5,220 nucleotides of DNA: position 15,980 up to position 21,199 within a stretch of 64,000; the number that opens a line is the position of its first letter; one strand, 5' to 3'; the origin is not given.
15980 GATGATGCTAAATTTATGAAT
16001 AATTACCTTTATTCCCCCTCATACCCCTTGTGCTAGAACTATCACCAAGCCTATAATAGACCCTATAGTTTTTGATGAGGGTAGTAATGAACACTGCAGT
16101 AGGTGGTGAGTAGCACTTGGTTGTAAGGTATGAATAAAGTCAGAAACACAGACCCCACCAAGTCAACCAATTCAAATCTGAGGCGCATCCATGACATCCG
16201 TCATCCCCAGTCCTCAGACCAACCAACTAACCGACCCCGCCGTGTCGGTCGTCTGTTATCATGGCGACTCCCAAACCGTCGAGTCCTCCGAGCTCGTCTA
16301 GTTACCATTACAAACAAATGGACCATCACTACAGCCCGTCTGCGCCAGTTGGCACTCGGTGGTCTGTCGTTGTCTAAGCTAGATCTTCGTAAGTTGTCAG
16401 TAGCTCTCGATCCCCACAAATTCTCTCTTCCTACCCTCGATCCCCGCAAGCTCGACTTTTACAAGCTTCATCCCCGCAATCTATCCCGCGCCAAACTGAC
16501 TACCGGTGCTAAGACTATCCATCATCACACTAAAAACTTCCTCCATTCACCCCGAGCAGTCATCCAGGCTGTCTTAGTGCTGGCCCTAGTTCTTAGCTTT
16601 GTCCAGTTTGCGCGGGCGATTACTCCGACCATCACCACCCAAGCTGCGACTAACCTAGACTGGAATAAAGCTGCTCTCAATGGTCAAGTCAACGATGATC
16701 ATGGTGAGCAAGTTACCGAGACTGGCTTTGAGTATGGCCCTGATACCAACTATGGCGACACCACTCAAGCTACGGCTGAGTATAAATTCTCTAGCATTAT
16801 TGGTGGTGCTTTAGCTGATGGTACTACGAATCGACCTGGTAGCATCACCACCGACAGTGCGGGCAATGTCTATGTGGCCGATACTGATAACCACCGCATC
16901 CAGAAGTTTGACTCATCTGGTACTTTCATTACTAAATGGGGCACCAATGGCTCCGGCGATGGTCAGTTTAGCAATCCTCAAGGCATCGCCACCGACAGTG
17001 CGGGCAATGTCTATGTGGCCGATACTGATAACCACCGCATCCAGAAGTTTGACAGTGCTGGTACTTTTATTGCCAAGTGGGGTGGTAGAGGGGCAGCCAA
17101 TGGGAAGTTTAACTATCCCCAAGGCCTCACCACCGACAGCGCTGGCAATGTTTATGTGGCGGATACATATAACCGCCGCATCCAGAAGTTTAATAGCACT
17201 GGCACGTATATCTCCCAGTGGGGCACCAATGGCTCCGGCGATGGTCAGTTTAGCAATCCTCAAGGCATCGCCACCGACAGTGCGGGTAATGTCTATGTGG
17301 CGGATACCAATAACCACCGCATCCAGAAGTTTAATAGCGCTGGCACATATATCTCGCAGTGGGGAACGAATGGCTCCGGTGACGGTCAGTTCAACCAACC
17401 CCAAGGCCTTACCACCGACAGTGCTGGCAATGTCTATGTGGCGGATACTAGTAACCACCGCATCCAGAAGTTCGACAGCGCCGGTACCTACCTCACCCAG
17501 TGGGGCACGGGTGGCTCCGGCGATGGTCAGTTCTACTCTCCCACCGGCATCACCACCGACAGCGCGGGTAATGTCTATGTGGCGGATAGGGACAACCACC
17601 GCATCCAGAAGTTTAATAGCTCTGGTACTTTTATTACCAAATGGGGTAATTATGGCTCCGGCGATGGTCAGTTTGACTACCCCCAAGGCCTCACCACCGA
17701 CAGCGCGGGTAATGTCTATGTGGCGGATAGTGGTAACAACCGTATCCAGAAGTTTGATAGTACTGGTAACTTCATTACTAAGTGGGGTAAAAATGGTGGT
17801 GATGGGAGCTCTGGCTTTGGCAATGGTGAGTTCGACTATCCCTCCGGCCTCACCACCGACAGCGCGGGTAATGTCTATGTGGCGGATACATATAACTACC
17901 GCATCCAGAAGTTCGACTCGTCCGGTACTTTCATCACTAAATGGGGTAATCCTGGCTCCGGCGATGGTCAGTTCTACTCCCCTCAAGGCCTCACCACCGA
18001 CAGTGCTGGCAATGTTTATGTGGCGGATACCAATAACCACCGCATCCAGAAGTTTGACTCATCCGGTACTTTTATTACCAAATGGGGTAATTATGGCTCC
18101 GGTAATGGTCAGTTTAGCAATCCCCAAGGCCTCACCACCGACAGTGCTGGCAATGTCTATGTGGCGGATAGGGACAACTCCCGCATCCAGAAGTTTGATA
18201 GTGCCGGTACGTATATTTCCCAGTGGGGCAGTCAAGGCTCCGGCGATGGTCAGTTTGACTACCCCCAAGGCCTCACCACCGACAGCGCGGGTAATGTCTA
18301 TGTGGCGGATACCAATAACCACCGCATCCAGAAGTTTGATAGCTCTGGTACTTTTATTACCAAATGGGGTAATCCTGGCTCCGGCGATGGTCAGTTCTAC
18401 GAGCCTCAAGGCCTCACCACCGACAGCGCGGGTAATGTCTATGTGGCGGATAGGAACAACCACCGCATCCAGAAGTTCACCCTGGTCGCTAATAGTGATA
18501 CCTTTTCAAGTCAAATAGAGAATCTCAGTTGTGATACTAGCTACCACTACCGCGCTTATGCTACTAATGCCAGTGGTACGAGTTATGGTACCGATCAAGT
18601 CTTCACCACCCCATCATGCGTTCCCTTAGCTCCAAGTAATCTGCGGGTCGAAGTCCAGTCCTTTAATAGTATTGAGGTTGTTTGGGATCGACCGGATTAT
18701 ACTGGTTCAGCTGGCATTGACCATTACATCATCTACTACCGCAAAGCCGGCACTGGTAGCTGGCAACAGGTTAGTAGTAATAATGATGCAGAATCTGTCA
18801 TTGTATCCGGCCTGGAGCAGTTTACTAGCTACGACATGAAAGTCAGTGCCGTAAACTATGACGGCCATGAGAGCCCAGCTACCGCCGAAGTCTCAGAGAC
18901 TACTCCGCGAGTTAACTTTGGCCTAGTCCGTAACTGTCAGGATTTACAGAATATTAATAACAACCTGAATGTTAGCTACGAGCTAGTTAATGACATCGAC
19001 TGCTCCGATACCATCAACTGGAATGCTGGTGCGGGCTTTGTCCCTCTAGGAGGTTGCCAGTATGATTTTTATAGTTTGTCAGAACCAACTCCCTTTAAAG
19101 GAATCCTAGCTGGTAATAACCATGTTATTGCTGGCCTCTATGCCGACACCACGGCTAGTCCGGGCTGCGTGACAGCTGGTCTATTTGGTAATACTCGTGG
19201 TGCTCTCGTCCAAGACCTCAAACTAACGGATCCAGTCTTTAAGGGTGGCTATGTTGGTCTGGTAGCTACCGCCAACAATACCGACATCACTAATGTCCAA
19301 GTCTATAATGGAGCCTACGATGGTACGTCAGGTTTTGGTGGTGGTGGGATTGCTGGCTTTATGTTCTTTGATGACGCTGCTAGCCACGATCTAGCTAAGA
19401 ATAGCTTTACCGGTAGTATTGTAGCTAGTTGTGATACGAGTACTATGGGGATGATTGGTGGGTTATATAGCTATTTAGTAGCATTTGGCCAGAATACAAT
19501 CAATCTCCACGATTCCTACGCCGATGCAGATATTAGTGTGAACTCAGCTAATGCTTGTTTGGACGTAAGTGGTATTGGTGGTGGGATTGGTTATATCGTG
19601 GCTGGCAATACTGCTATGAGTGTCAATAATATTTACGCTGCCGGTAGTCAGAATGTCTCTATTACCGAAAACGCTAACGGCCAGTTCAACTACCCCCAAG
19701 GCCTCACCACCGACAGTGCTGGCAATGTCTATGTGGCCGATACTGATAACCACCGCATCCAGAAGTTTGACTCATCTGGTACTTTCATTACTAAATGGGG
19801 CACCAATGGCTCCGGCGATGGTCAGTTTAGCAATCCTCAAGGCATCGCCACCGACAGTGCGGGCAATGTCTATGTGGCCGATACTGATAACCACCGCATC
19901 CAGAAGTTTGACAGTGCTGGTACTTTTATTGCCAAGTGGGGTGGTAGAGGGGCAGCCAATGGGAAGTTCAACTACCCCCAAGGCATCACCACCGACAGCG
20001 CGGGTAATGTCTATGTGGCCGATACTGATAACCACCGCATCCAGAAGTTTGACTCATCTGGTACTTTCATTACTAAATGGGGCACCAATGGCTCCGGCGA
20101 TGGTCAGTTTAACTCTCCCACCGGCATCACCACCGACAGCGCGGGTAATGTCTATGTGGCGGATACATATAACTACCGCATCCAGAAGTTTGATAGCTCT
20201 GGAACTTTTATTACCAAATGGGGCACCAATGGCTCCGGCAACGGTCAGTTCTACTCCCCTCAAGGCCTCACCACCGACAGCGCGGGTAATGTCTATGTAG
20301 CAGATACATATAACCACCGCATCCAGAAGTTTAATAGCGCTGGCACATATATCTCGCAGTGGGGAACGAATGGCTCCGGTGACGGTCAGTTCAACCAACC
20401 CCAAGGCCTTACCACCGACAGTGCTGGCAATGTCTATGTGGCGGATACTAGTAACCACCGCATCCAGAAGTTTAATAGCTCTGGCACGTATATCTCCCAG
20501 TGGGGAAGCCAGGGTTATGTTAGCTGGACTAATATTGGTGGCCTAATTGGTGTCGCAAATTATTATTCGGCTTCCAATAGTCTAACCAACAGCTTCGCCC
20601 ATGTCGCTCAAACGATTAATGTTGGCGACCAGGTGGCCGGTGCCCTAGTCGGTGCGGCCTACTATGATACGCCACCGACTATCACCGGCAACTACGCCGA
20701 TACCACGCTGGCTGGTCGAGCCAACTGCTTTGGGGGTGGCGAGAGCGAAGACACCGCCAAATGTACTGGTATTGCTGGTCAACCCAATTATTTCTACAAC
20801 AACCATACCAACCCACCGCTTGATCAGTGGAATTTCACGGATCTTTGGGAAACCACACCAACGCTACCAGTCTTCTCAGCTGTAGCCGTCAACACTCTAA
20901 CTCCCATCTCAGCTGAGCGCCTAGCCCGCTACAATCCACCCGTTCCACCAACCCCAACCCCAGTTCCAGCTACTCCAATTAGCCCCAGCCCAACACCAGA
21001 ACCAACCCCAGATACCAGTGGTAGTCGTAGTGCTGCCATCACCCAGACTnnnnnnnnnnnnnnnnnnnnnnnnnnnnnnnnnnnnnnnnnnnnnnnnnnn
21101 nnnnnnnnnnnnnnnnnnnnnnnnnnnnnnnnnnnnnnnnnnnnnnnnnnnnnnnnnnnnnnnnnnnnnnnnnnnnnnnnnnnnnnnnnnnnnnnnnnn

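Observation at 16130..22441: Giant 2103-aa envelope protein: three NHL beta-propellers, FN3 and a GLUG-like beta-helix outside, and a degenerate histidine-kinase-like module inside, next to an orphan receiver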

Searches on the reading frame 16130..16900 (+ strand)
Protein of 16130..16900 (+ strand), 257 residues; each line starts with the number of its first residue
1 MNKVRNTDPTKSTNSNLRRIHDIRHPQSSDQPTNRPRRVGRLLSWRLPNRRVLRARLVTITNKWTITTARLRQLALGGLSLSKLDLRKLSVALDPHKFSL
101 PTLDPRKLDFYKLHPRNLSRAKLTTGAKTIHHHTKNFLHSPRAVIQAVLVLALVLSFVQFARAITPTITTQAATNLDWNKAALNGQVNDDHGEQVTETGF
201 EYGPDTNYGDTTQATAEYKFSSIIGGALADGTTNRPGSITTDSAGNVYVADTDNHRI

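Call 39: search_protein_families(library=pfam, proteins=[window:16130-16864:+], max_evalue=10)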
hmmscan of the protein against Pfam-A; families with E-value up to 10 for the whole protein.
window:16130-16864:+ (245 aa): 0 families

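Call 93: find_related_loci(query=window:16130-16900:+, collection=metagenome_contigs, flank=3000)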
Query window:16130-16900:+ (257 aa) in metagenome_contigs; peptide patterns used: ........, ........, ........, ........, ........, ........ (x = any residue, [..] = any of these).
103 stretches matched a pattern, but none encodes a relative of the query by tblastn (E <= 1e-3).

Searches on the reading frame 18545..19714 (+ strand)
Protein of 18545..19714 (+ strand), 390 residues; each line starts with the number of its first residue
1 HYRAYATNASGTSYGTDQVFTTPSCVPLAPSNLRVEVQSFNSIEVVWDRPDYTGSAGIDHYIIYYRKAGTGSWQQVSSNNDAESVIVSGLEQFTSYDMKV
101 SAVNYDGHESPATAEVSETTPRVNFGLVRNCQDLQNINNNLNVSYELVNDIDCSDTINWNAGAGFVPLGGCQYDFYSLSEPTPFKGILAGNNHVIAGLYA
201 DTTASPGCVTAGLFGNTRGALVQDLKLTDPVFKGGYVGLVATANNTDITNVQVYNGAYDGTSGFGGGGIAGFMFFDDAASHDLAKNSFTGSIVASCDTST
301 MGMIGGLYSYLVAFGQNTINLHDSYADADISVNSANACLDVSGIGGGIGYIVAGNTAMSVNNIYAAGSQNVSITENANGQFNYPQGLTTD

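Call 76: find_homologous_proteins(query=window:18545-19714:+, max_evalue=0.00001)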
Query window:18545-19714:+ (390 aa): 11 proteins with E <= 0.00001 among 7206 candidates.
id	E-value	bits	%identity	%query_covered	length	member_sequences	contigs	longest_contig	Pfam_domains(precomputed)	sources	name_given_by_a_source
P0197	1.4e-12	66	39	31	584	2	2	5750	PF02412.24,PF05342.20,PF18998.7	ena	-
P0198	1.6e-11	62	36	48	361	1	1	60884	-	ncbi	-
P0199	9.7e-10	56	44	31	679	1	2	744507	PF07581.18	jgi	jgi:hypothetical protein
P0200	1.1e-9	56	44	26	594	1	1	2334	PF02494.23,PF07581.18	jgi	jgi:hypothetical protein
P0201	2.2e-9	55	37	36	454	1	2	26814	PF07581.18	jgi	jgi:hypothetical protein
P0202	1.1e-8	53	40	32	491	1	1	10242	PF07581.18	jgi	jgi:hypothetical protein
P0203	3.3e-8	51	45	26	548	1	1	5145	-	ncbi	-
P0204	4.4e-8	51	35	52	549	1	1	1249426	PF05342.20,PF07581.18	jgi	jgi:hypothetical protein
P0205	4.9e-8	51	34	38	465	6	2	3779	PF07581.18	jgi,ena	-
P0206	1.6e-7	49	36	37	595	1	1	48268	PF05342.20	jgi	-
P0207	3.4e-7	48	39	38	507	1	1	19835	PF07581.18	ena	-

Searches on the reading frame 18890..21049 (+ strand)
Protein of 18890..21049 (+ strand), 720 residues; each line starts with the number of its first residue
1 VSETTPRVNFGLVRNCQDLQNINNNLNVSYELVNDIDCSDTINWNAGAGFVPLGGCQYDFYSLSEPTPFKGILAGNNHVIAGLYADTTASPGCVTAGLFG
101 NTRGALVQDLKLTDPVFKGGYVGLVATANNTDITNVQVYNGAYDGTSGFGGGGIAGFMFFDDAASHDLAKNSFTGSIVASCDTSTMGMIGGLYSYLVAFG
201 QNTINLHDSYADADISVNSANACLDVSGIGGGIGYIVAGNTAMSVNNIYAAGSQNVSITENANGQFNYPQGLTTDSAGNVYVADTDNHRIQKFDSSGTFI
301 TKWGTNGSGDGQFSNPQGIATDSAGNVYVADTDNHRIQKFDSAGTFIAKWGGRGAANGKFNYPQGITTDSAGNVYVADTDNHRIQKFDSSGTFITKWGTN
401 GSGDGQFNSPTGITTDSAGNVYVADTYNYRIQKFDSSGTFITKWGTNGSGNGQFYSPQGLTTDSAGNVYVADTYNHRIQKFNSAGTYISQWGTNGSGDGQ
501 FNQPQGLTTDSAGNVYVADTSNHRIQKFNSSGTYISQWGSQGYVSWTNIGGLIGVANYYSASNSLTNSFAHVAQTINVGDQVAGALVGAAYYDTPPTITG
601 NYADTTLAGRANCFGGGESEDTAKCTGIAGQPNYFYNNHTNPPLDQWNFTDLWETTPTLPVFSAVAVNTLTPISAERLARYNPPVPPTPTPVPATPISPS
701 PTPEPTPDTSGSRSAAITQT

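Call 85: predict_structure(alignment_id=A3)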
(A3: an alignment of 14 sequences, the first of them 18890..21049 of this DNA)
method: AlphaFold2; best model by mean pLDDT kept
length: 720 residues; sequences in the alignment: 14
mean_pLDDT: 68.0   pTM: 0.47
mean pLDDT of the five models: 68.0, 67.6, 67.3, 65.8, 65.7
residues with pLDDT >= 90: 299; 70-90: 128; 50-70: 46; < 50: 247
segments of 3 or more residues with pLDDT < 50: 1-6, 181-193, 214-235, 237-262, 541-720
pLDDT, mean of each block of 10 residues (from residue 1): 53 96 95 95 89 82 75 95 89 88 94 91 90 90 72 82 66 73 39 60 70 47 31 40 40 29 70 94 92 91 84 91 96 94 93 74 94 95 94 91 85 95 94 94 74 86 94 93 91 83 93 94 92 86 31 25 26 27 27 28 28 28 25 25 26 27 26 34 36 35 35 31
secondary structure, 60 per line:
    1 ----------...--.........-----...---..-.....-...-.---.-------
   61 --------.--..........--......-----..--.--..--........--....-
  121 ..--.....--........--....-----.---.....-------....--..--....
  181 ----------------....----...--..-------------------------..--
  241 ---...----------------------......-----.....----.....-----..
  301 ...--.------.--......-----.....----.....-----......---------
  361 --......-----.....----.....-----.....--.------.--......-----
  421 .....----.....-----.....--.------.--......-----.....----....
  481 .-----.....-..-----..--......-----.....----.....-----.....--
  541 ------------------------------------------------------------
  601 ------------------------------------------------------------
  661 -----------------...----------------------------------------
elements in order (helices of 4 or more, strands of 3 or more residues): E11-13 H16-24 E30-32 H39-43 E72-81 E84-86 E106-113 E116-119 E125-129 E132-139 E142-145 E155-159 E167-170 E177-180 E197-200 E205-207 E244-246 E269-274 E280-284 E289-293 E299-303 E316-321 E327-331 E336-340 E346-351 E363-368 E374-378 E383-387 E393-397 E410-415 E421-425 E430-434 E440-444 E457-462 E468-472 E477-481 E487-491 E504-509 E515-519 E524-528 E534-538

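Call 90: fold_search(model_id=the predicted structure, library=pdb)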
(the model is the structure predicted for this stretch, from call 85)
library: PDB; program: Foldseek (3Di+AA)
matches with E <= 10: 1406; with E <= 0.001: 1070
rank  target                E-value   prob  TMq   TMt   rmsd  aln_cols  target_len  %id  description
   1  6d69                  8.8e-30  1.00  0.36  0.88   1.1       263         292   43  Crystal Structure of the NHL Repeat Region of D. melanogaster Thin (released 2019-04-24)
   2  6xg7                  5.6e-29  1.00  0.36  0.90   1.1       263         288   43  1.3 A Resolution Structure of the of the NHL Repeat Region of D. melanogaster Thin (released 2020-12-16)
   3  8j72_B                2.9e-27  1.00  0.36  0.93   1.6       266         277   42  Crystal structure of mammalian Trim71 in complex with lncRNA Trincr1 (released 2024-03-06)
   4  8j72_A                4.2e-27  1.00  0.36  0.93   1.7       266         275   42  Crystal structure of mammalian Trim71 in complex with lncRNA Trincr1 (released 2024-03-06)
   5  6fq3_A                1.1e-26  1.00  0.36  0.66   1.8       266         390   41  Crystal structure of Danio rerio Lin41 filamin-NHL domains in complex with lin-29A 5'UTR 13mer RNA (released 2018-05-09)
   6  6fpt_B                1.9e-26  1.00  0.36  0.67   1.6       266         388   41  Crystal structure of Danio rerio Lin41 filamin-NHL domains (released 2018-05-09)
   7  9jur                  2.7e-26  1.00  0.36  0.91   1.5       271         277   40  Crystal Structure of NHL domain of human E3 ubiquitin-protein ligase TRIM71 (released 2025-04-30)
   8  7qrx_A                3.7e-26  1.00  0.36  0.92   1.7       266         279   41  Crystal structure of NHL domain of TRIM71 (released 2022-05-04)
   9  6fpt_A                8.3e-26  1.00  0.36  0.66   1.6       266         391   41  Crystal structure of Danio rerio Lin41 filamin-NHL domains (released 2018-05-09)
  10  7b2r_B                1.1e-22  1.00  0.35  0.91   1.9       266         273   35  Crystal structure of NHL domain of TRIM2 (released 2021-01-13)
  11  7b2r_A                1.2e-22  1.00  0.35  0.90   1.9       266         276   35  Crystal structure of NHL domain of TRIM2 (released 2021-01-13)
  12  7qrw                  1.4e-22  1.00  0.35  0.90   1.8       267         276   35  Crystal structure of NHL domain of TRIM3 (released 2022-05-04)
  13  7b96_A                1.4e-22  1.00  0.35  0.89   1.7       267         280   35  NHL domain of human TRIM2 (released 2022-01-12)
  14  7qrv_D                1.7e-22  1.00  0.35  0.88   2.2       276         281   34  Crystal structure of NHL domain of TRIM2 (full C-terminal) (released 2022-05-04)
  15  7qrv_B                4.5e-22  1.00  0.35  0.89   2.2       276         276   34  Crystal structure of NHL domain of TRIM2 (full C-terminal) (released 2022-05-04)
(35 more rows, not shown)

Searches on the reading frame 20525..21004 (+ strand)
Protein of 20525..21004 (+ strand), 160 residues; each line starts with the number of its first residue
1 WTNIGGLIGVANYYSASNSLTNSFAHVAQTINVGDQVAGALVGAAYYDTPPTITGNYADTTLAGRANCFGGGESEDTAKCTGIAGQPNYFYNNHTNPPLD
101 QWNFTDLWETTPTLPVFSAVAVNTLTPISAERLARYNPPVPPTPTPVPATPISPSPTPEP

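Call 39: search_protein_families(library=pfam, proteins=[window:20525-21004:+], max_evalue=10)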
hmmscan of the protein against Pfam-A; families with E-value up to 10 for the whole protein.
window:20525-21004:+ (160 aa): 1 family
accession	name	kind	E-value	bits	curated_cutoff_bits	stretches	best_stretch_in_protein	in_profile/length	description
PF07581.17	Glug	-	0.085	13.8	20.5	1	2-25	3-23/28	The GLUG motif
